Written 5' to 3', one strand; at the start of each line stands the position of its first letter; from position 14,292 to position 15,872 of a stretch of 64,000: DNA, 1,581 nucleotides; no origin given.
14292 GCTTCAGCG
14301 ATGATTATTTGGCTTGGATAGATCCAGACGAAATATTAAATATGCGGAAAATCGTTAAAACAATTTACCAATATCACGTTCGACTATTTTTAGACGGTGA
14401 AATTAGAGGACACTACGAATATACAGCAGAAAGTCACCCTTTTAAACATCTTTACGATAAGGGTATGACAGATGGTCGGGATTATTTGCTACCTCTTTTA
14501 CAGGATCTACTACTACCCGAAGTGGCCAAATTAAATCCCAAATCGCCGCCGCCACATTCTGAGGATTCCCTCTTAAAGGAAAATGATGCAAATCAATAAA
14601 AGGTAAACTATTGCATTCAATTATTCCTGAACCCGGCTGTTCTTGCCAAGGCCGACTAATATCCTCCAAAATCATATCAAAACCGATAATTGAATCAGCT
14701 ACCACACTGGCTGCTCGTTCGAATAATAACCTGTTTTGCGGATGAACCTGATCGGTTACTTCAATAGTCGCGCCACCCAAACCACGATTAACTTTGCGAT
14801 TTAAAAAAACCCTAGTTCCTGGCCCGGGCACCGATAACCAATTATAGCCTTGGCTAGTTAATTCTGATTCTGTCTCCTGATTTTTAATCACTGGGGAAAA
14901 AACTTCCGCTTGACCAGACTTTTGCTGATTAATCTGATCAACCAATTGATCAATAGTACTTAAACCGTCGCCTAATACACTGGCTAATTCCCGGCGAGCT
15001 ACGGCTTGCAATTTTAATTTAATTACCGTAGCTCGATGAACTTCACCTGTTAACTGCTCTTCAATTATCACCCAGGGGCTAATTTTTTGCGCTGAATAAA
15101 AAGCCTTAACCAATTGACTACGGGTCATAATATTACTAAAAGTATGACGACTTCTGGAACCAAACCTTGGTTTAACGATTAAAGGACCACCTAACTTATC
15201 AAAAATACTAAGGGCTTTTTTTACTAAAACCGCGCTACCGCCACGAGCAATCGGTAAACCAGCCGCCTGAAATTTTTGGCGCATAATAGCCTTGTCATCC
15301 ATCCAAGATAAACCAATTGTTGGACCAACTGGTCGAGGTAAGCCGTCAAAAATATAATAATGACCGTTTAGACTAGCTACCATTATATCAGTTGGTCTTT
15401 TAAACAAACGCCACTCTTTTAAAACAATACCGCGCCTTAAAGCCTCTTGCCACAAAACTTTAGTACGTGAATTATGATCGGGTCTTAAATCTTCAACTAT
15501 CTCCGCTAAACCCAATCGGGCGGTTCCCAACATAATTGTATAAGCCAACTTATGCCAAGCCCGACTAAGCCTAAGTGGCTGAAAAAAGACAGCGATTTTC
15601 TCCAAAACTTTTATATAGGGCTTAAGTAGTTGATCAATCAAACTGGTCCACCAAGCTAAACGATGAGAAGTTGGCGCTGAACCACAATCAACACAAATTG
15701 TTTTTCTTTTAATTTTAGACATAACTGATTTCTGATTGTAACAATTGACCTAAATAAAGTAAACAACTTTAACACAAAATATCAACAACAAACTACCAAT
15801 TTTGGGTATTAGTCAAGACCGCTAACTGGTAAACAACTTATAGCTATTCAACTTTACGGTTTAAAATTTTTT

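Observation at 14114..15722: Stand-alone cyanophycin-synthetase-like ATP-grasp protein (no Mur-ligase half) converging on a 161-aa ORF with a 158-nt overlap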

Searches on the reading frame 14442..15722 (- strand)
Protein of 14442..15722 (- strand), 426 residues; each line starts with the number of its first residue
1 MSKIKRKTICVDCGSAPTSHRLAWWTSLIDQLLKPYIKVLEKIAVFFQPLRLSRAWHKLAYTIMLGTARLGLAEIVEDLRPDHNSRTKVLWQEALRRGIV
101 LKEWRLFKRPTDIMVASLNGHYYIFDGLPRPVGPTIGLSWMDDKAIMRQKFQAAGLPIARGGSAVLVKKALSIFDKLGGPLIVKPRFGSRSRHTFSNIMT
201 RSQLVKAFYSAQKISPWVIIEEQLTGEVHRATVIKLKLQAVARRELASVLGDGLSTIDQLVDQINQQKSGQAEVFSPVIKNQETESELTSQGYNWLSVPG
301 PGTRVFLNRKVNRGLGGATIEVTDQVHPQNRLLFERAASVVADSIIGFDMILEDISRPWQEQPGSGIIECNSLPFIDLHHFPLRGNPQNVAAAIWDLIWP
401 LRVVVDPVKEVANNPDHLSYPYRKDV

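Call 3: search_protein_families(library=pfam, proteins=[window:14442-15722:-], max_evalue=0.1)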
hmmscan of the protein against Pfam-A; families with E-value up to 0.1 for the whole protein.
window:14442-15722:- (426 aa): 1 family
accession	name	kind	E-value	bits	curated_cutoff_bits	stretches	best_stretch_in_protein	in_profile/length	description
PF07478.18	Dala_Dala_lig_C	-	0.058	13.3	24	0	171-235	29-92/204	D-ala D-ala ligase C-terminus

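Call 4: search_protein_families(library=ncbifam, proteins=[window:14442-15722:-], max_evalue=0.1)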
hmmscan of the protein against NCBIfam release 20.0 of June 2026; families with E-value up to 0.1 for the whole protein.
window:14442-15722:- (426 aa): 17 families
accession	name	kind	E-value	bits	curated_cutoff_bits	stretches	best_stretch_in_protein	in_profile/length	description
NF010623.0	PRK14016.1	subfamily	9.4e-62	209.3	877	1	136-400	207-473/871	cyanophycin synthetase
TIGR02068.2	cya_phycin_syn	equivalog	5.2e-59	200.1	850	1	136-400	206-472/862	cyanophycin synthetase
NF002688.0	PRK02471.1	equivalog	1.3e-36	126.3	425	1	87-400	435-753/756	bifunctional glutamate--cysteine ligase GshA/glutathione synthetase GshB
TIGR03103.1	trio_acet_GNAT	equivalog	4.3e-31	108.1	569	1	84-402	241-544/547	N-acetylglutaminylglutamine synthetase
TIGR01435.1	glu_cys_lig_rel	equivalog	7.8e-19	67.4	656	1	141-394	467-715/719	bifunctional glutamate--cysteine ligase/glutathione synthetase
NF002378.0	PRK01372.1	subfamily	1.5e-05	23.8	243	1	143-237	100-192/305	D-alanine--D-alanine ligase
TIGR02144.1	LysX_arch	equivalog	0.00021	20.5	275.6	1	139-192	83-136/281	lysine biosynthesis protein LysX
TIGR00768.1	rimK_fam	subfamily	0.0011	18.4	143.4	1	134-194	78-138/276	RimK family alpha-L-glutamate ligase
NF006286.0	PRK08462.1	equivalog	0.0016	17.4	740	1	133-212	106-187/445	acetyl-CoA carboxylase biotin carboxylase subunit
TIGR01205.1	D_ala_D_alaTIGR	subfamily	0.0059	15.6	245.65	1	143-234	106-201/318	D-alanine--D-alanine ligase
NF002528.0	PRK01966.1-4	subfamily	0.012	14.5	262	1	143-227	141-232/366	D-alanine--D-alanine ligase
NF000091.3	D_ala_D_ser_VanG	exception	0.012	14.4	495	1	144-227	136-222/344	D-alanine--D-serine ligase VanG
NF002527.0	PRK01966.1-3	equivalog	0.015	14.5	310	1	172-240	150-217/332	D-alanine--D-alanine ligase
NF009471.0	PRK12833.1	equivalog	0.025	13.1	686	1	138-193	113-170/467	acetyl-CoA carboxylase biotin carboxylase subunit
NF002563.0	PRK02186.1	subfamily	0.031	12.5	625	1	142-191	106-155/890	argininosuccinate lyase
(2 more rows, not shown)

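Call 6: search_solved_structures(query=window:14442-15722:-, max_evalue=0.001, show_alignments=2)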
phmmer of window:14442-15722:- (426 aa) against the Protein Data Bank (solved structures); distinct sequences matched with E-value up to 0.001: 9.
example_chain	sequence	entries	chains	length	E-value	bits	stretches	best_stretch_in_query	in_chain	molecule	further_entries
7lg5_A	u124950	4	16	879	1.3e-37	133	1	136-400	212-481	Cyanophycin synthase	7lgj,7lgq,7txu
7txv_A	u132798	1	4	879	1.3e-37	133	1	136-400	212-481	Cyanophycin synthase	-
7wac_A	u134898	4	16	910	3.8e-37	131.5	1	136-400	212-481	Cyanophycin synthase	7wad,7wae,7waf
7lgn_A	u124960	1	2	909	4.5e-35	124.6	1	141-401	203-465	Cyanophycin synthase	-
7lgm_A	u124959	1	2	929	7.1e-34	120.7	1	139-401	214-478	Cyanophycin synthase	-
7ta5_A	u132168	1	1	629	2.8e-26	95.6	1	153-399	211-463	Glutathione synthase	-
8fxh_A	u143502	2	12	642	4.9e-24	88.3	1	148-397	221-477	RimK domain-containing protein ATP-grasp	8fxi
3ln6_A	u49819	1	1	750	1.2e-18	70.5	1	143-398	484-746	Glutathione biosynthesis bifunctional protein gshAB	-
3ln7_A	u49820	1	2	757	2.7e-16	62.7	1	140-400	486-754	Glutathione biosynthesis bifunctional protein gshAB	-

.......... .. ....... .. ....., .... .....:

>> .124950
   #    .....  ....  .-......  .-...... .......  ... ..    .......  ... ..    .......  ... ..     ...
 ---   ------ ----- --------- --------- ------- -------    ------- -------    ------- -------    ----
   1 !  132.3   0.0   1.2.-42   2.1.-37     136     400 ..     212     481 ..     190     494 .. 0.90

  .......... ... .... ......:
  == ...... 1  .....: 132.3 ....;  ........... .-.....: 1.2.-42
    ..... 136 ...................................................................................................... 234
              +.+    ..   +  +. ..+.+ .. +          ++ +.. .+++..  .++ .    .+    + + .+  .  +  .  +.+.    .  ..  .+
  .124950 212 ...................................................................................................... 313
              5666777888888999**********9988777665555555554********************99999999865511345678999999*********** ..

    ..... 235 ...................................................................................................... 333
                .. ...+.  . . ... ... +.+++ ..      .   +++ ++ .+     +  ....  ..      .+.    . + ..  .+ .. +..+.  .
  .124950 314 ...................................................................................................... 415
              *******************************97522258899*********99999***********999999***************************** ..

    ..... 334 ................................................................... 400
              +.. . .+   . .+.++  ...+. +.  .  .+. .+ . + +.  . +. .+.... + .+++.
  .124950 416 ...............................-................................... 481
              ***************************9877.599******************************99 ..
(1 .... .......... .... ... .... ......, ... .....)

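Call 8: find_homologous_proteins(query=window:14442-15722:-, max_evalue=1e-10)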
Query window:14442-15722:- (426 aa): 741 proteins with E <= 1e-10 among 7341 candidates; the best 120 are listed.
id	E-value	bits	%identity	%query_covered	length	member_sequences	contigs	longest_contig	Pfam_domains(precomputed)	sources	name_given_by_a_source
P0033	4.0e-287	970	100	100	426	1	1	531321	-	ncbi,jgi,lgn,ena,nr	ncbi:hypothetical protein KKC17_00715 [Patescibacteria group bacterium]|nr:hypothetical protein [Pat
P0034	5.8e-196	670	70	100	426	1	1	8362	-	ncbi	ncbi:MAG: hypothetical protein ACOZAJ_03140 [Patescibacteria group bacterium]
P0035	2.8e-189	648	69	100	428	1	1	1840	-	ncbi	-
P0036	8.2e-142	491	56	94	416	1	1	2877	-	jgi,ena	-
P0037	1.2e-141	491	55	100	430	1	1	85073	-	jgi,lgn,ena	-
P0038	1.5e-138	480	55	92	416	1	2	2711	-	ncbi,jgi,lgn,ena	-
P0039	2.2e-138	480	54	93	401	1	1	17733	-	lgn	-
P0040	3.7e-138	479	55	92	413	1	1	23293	-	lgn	-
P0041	6.9e-138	478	55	92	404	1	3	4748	-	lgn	-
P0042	3.7e-135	469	54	93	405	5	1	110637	-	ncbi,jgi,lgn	jgi:cyanophycin synthetase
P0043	1.6e-134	467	52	95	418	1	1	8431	-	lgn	-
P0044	1.7e-134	467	54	93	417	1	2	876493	-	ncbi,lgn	-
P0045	4.4e-134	466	55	93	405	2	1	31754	-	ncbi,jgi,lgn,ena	ncbi:MAG: hypothetical protein WC621_05010 [Patescibacteria group bacterium]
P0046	1.4e-132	461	52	96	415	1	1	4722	-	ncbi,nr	ncbi:MAG: hypothetical protein HY974_04115 [Candidatus Kerfeldbacteria bacterium]|nr:hypothetical pr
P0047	9.8e-132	458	53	93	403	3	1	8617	-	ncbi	-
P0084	1.1e-97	346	41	92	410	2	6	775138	-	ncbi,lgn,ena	-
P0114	2.1e-94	335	44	92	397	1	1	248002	-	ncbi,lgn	-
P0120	3.9e-94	334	43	92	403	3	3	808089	-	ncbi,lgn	-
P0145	4.2e-92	327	41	93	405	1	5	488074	-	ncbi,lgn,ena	-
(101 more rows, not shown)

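Call 22: find_encoding_contigs(protein=P0084, flank=5000, max_places=1)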
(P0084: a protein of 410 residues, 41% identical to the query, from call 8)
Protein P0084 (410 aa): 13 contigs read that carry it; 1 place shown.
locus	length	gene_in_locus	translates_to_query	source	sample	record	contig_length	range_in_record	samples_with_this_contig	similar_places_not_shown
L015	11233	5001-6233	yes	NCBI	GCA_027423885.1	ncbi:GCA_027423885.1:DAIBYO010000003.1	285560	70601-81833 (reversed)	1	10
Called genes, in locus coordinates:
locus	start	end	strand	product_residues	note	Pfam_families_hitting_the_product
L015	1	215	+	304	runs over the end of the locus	PF01435:Peptidase_M48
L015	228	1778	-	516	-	PF03116:NQR2_RnfD_RnfE (weak), PF00175:NAD_binding_1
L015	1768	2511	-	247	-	PF02424:ApbE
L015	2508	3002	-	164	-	PF04205:FMN_bind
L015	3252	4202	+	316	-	PF02195:ParB_N, PF17762:HTH_ParB (weak)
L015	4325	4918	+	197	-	PF04542:Sigma70_r2, PF08281:Sigma70_r4_2, PF04545:Sigma70_r4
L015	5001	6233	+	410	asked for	-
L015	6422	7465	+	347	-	PF13651:EcoRI_methylase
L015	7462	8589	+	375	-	PF03235:GmrSD_N, PF01844:HNH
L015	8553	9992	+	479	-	-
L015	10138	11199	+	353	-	-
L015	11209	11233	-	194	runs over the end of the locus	PF04307:YdjM (weak)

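Call 23: find_encoding_contigs(protein=P0120, flank=5000, max_places=1)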
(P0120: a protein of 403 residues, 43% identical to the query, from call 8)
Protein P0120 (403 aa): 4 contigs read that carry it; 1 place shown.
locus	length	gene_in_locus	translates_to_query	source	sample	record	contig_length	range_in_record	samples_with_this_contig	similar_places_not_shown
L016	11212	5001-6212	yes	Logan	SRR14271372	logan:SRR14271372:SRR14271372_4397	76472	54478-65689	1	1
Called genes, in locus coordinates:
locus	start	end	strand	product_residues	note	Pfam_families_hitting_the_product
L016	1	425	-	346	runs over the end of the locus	PF00089:Trypsin, PF13365:Trypsin_2, PF13180:PDZ_2, PF17820:PDZ_6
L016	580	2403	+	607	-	PF25917:BSH_RND, PF25973:BSH_CzcB (faint), PF25954:Beta-barrel_RND_2 (weak), PF25990:Beta-barrel_YknX, PF25989:YknX_C (weak)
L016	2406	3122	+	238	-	PF00005:ABC_tran, PF02463:SMC_N (faint)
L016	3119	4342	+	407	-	PF12704:MacB_PCD, PF02687:FtsX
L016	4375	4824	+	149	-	PF18914:DUF5666 (faint)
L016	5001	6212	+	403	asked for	-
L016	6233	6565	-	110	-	-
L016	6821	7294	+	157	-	PF05055:DUF677 (weak), PF06210:DUF1003 (weak), PF06103:DUF948 (weak)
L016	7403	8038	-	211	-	PF00702:Hydrolase (weak)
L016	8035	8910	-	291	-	PF01933:CofD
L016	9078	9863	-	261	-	PF00483:NTP_transferase, PF12804:NTP_transf_3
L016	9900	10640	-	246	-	PF00483:NTP_transferase, PF01128:IspD, PF12804:NTP_transf_3, PF02348:CTP_transf_3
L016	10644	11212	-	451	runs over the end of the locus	PF08245:Mur_ligase_M, PF02875:Mur_ligase_C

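Call 24: find_encoding_contigs(protein=P0145, flank=5000, max_places=1)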
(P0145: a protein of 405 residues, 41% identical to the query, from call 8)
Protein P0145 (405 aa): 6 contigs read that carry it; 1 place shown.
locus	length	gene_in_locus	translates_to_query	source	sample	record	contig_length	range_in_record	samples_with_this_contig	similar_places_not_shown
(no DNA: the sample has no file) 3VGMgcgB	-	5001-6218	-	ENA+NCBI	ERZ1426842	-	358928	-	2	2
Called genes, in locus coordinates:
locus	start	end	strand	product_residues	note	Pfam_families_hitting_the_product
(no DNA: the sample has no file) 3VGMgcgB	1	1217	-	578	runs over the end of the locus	PF05157:MshEN, PF13476:AAA_23 (faint), PF00437:T2SSE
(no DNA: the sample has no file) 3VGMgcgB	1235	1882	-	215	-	-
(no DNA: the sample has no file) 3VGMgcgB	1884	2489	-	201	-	PF04350:PilO (faint)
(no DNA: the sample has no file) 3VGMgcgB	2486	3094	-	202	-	-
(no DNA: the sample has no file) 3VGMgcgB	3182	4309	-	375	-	PF11104:PilM_2, PF14450:FtsA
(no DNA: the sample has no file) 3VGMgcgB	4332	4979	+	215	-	PF18912:DZR_2 (weak), PF00156:Pribosyltran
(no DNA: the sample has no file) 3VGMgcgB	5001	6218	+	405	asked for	-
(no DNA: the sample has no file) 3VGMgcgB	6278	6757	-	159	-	-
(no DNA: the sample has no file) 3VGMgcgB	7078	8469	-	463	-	PF13328:HD_4, PF01966:HD (faint)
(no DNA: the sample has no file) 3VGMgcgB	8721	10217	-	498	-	PF11074:DUF2779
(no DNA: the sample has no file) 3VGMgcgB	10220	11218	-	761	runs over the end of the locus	-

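Call 25: find_encoding_contigs(protein=P0114, flank=5000, max_places=1)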
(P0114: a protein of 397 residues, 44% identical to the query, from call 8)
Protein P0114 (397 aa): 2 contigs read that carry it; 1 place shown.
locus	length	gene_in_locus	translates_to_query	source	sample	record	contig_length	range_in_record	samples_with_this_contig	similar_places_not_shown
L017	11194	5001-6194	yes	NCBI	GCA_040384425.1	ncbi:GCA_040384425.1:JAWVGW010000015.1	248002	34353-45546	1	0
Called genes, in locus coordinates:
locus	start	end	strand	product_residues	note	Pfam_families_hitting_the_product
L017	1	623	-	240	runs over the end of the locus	-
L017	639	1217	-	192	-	PF04350:PilO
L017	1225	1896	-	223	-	-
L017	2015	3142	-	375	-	PF11104:PilM_2, PF14450:FtsA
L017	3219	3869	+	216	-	PF18912:DZR_2 (faint), PF00156:Pribosyltran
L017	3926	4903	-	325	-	-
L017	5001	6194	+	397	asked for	-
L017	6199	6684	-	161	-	-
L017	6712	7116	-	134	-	PF01475:FUR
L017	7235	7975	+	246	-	PF02535:Zip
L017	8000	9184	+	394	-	PF07907:YibE_F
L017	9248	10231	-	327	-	-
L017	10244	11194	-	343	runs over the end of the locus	PF19077:Big_13 (faint), PF00404:Dockerin_1 (weak)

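Call 43: find_related_loci(query=A2, collection=metagenome_contigs, flank=4000)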
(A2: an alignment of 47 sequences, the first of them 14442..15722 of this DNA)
Query A2 (426 aa) in metagenome_contigs; peptide patterns used: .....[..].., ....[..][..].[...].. (x = any residue, [..] = any of these).
566 stretches matched a pattern; 484 encode a relative of the query (tblastn E <= 1e-3); the best 80 are kept; 80 distinct loci.
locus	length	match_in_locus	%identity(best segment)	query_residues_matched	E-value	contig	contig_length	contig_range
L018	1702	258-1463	56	1-399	3e-158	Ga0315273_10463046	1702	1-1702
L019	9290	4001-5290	55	1-426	6e-145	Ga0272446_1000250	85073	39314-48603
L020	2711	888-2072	55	7-400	3e-150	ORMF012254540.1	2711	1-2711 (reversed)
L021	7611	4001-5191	55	5-400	2e-138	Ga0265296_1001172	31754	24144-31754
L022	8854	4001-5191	55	5-400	4e-138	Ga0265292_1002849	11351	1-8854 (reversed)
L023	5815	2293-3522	50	7-415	2e-137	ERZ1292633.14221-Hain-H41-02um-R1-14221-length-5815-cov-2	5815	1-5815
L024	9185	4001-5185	52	6-398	1e-135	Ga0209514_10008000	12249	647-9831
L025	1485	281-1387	52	10-377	3e-139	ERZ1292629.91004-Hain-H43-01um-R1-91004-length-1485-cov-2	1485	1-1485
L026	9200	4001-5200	44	2-400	3e-113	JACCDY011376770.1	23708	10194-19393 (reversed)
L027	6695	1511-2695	44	7-400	1e-109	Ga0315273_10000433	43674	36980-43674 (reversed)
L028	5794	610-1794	44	6-400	1e-108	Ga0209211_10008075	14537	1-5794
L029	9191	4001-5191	44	3-398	5e-108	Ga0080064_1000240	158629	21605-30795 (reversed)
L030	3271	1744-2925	44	8-400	7e-111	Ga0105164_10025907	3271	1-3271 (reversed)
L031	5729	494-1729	45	10-421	7e-107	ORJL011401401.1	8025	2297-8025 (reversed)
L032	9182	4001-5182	45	7-400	3e-106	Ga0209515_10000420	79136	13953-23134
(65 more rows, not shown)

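Call 60: predict_structure(alignment_id=A2)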
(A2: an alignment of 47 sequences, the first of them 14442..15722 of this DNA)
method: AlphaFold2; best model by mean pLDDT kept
length: 426 residues; sequences in the alignment: 47
mean_pLDDT: 88.0   pTM: 0.84
mean pLDDT of the five models: 88.0, 87.8, 86.5, 86.5, 86.4
residues with pLDDT >= 90: 293; 70-90: 86; 50-70: 22; < 50: 25
segments of 3 or more residues with pLDDT < 50: 403-426
pLDDT, mean of each block of 10 residues (from residue 1): 68 85 92 90 85 88 97 97 93 95 97 95 94 87 89 96 96 97 83 91 98 95 95 97 91 97 78 74 90 97 88 71 98 98 96 97 95 91 90 93 46 39 35
secondary structure, 60 per line:
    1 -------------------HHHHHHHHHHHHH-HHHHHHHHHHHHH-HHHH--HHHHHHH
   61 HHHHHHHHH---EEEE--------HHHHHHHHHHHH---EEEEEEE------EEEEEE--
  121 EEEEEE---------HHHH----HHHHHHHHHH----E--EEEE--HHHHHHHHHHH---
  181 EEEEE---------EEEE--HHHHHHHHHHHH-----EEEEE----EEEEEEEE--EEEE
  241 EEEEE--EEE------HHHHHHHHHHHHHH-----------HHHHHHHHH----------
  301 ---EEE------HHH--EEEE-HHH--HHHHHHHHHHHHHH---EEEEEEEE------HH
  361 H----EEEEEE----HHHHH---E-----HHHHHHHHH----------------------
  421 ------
elements in order: H20-32 H34-46 H48-51 H54-69 E73-76 H85-96 E100-106 E113-118 E121-126 H136-139 H144-153 E161-164 H167-177 E181-185 E195-198 H201-212 E218-222 E227-234 E237-245 E248-250 H257-270 H282-290 E304-306 E318-321 H328-341 E345-352 E366-371 H376-380 H390-398
